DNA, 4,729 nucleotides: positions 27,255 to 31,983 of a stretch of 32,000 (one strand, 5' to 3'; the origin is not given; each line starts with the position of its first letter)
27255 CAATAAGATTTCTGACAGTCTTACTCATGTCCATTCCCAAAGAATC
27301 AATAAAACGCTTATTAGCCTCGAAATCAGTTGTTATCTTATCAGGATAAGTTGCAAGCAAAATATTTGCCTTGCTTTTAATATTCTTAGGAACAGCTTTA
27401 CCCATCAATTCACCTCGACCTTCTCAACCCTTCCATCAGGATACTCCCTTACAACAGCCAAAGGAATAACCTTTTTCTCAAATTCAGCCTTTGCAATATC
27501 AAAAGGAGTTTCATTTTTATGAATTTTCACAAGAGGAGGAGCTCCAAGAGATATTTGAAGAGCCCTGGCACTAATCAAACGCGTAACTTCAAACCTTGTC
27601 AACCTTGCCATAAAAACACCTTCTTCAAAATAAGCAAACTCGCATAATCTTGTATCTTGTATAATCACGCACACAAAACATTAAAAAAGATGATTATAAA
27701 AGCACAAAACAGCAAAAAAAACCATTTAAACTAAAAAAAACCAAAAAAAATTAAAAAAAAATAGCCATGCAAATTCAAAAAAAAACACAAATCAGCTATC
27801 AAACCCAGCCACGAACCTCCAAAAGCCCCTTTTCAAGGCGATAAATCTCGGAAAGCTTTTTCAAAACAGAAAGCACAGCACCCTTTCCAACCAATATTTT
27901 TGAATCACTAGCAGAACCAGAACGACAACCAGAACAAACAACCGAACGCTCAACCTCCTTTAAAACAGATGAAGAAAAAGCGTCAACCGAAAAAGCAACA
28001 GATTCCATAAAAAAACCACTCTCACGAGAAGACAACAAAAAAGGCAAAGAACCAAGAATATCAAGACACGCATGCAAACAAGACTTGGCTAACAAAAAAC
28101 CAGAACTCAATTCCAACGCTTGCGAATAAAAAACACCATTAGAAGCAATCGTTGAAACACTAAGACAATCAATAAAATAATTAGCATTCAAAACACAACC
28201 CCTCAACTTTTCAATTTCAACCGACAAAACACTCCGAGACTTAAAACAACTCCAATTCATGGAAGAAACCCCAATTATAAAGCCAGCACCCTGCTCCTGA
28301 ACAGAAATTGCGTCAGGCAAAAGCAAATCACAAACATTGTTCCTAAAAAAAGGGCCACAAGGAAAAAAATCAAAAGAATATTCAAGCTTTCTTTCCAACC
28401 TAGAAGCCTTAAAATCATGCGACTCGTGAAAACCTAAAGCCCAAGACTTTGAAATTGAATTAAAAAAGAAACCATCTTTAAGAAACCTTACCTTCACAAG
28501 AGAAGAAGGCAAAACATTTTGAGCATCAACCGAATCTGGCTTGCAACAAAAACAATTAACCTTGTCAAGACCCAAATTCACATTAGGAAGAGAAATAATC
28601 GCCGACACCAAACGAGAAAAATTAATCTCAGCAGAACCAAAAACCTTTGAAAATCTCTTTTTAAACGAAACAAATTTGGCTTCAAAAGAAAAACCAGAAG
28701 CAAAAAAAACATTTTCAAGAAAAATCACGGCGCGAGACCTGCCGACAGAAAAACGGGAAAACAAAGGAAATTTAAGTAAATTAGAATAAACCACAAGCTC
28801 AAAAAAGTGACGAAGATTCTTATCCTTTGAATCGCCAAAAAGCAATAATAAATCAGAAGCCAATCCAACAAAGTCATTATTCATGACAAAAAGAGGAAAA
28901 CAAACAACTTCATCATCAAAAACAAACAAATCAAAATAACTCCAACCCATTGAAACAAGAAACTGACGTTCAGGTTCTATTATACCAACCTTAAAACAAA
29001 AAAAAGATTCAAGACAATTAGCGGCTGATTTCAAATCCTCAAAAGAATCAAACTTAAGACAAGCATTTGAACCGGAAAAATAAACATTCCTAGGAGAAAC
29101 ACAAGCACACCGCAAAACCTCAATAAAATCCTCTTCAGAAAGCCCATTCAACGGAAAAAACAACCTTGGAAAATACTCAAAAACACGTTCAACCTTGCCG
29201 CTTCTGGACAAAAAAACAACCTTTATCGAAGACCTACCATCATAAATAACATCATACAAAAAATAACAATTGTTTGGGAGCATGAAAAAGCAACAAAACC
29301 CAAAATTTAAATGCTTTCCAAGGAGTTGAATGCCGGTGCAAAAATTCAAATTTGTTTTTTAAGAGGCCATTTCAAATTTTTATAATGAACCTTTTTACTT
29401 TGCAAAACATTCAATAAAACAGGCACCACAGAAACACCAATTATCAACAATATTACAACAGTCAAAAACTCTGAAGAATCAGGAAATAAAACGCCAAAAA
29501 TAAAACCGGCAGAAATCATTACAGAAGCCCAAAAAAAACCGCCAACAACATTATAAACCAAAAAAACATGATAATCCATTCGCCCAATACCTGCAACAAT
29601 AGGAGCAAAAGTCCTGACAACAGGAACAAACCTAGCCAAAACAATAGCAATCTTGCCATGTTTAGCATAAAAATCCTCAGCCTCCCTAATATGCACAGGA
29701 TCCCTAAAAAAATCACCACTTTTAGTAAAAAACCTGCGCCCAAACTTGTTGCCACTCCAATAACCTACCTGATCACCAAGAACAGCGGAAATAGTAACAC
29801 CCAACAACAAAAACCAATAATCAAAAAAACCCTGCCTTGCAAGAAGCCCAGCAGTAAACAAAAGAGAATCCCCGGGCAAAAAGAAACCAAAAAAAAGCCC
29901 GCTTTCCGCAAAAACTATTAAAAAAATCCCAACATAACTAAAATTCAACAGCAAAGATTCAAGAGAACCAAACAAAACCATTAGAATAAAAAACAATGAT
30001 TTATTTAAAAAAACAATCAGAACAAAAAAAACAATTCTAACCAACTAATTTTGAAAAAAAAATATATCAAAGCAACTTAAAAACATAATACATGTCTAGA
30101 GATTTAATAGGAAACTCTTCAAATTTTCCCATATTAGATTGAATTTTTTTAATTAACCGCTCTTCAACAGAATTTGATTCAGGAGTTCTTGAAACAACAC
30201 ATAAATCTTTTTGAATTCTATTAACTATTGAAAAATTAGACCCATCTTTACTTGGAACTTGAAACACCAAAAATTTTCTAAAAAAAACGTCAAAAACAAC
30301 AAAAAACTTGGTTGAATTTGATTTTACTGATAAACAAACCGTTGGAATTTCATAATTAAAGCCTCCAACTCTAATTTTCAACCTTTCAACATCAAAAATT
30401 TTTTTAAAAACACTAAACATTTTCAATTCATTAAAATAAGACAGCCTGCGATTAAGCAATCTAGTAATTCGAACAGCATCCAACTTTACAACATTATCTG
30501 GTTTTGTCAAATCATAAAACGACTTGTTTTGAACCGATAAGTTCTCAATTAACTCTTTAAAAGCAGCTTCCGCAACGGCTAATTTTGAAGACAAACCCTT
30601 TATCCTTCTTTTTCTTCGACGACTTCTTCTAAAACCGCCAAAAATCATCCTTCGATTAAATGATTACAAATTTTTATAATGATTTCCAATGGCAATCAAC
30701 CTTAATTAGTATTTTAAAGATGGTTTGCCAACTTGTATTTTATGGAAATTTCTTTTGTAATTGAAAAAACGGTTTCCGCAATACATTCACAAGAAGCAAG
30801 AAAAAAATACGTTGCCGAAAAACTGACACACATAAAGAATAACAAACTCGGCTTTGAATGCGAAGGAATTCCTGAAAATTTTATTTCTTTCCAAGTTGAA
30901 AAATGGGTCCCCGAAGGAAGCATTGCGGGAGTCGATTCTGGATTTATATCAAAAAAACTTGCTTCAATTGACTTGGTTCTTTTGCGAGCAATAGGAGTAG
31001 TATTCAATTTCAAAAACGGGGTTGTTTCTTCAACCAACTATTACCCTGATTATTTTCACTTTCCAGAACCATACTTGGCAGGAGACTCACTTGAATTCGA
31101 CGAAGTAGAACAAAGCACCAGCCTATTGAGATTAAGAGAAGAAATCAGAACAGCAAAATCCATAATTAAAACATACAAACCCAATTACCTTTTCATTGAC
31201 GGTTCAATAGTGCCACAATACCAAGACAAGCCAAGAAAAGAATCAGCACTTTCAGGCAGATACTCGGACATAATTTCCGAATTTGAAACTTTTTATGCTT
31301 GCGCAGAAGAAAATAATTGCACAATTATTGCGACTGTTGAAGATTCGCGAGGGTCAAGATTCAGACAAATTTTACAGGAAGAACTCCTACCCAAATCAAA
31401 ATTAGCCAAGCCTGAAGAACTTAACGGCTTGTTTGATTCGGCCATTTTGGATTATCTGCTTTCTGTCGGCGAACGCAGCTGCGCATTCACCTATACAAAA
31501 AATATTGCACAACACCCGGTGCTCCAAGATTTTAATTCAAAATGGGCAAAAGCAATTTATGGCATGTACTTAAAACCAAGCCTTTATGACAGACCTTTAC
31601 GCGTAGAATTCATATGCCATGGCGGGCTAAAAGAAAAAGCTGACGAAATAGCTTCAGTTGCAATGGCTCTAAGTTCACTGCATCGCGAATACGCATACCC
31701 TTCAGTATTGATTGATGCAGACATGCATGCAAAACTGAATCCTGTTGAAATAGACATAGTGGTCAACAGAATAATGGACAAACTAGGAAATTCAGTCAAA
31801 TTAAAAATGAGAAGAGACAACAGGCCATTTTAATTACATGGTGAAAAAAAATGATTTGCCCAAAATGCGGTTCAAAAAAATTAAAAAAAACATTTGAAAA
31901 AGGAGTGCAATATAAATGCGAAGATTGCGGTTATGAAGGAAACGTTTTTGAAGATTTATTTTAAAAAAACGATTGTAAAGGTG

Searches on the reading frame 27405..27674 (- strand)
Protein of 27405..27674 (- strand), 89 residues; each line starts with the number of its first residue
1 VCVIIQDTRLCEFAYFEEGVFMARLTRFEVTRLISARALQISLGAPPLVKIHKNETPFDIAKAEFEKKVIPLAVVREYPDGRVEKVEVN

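Call 10: search_protein_families(library=pfam, proteins=[window:27405-27674:-], max_evalue=0.001)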
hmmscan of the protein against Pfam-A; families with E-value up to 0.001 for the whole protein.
window:27405-27674:- (89 aa): 1 family
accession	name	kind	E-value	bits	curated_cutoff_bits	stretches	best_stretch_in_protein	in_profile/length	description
PF01192.27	RNA_pol_Rpb6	-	1.1e-08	35.3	26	1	25-71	7-52/53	RNA polymerase Rpb6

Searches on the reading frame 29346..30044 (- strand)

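Call 10: search_protein_families(library=pfam, proteins=[window:29346-30044:-], max_evalue=0.001)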
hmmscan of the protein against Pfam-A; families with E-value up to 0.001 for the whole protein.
window:29346-30044:- (232 aa): 1 family
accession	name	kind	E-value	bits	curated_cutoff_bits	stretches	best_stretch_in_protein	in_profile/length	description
PF09335.16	VTT_dom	-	1.1e-18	68.3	33.9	1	56-180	1-121/123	VTT domain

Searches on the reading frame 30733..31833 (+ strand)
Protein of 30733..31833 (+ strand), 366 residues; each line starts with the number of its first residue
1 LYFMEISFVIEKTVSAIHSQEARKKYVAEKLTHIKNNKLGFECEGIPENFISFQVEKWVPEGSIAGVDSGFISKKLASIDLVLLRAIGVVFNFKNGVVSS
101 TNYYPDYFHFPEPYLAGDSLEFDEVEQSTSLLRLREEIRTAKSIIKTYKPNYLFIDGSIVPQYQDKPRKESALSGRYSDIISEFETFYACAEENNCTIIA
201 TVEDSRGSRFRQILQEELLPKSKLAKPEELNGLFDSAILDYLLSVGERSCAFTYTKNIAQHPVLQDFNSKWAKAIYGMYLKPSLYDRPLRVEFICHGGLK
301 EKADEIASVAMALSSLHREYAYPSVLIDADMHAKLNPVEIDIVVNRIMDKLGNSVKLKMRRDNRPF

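Call 11: search_protein_families(library=pfam, proteins=[window:30733-31833:+], max_evalue=0.001)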
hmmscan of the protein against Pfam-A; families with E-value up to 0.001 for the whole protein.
window:30733-31833:+ (366 aa): 1 family
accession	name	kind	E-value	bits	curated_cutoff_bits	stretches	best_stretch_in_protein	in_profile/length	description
PF09376.16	NurA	-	2.3e-13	50.7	21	1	63-334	2-253/254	NurA domain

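Call 44: find_encoding_contigs(protein=window:30742-31833:+, flank=10000, max_places=3)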
Protein window:30742-31833:+ (363 aa): 3 contigs read that carry it; 2 places shown.
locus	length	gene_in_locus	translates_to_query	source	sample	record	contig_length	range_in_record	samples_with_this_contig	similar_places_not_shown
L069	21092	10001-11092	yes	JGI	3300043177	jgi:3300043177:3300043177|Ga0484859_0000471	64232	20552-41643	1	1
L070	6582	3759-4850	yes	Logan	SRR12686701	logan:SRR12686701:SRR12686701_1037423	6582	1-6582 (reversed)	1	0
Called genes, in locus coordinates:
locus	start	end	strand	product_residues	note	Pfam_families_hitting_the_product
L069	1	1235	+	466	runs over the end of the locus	PF01909:NTP_transf_2, PF09249:tRNA_NucTransf2, PF21133:CAA_C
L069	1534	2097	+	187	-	PF04011:LemA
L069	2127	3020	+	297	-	PF01435:Peptidase_M48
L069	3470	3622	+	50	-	PF07754:Ribosomal_aS21, PF14353:CpXC (faint)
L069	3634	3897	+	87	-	PF00736:EF1_GNE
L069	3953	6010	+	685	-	PF02463:SMC_N, PF13476:AAA_23, PF13555:AAA_29, PF04423:Rad50_zn_hook (weak), PF13166:AAA_13, PF13558:SbcC_Walker_B (faint)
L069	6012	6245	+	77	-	-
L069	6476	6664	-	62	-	PF00833:Ribosomal_S17e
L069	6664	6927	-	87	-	PF01192:RNA_pol_Rpb6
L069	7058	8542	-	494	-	-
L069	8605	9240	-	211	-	PF09335:VTT_dom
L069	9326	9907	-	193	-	-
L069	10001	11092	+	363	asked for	PF09376:NurA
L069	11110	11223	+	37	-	-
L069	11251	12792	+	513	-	PF01935:DUF87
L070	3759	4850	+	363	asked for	PF09376:NurA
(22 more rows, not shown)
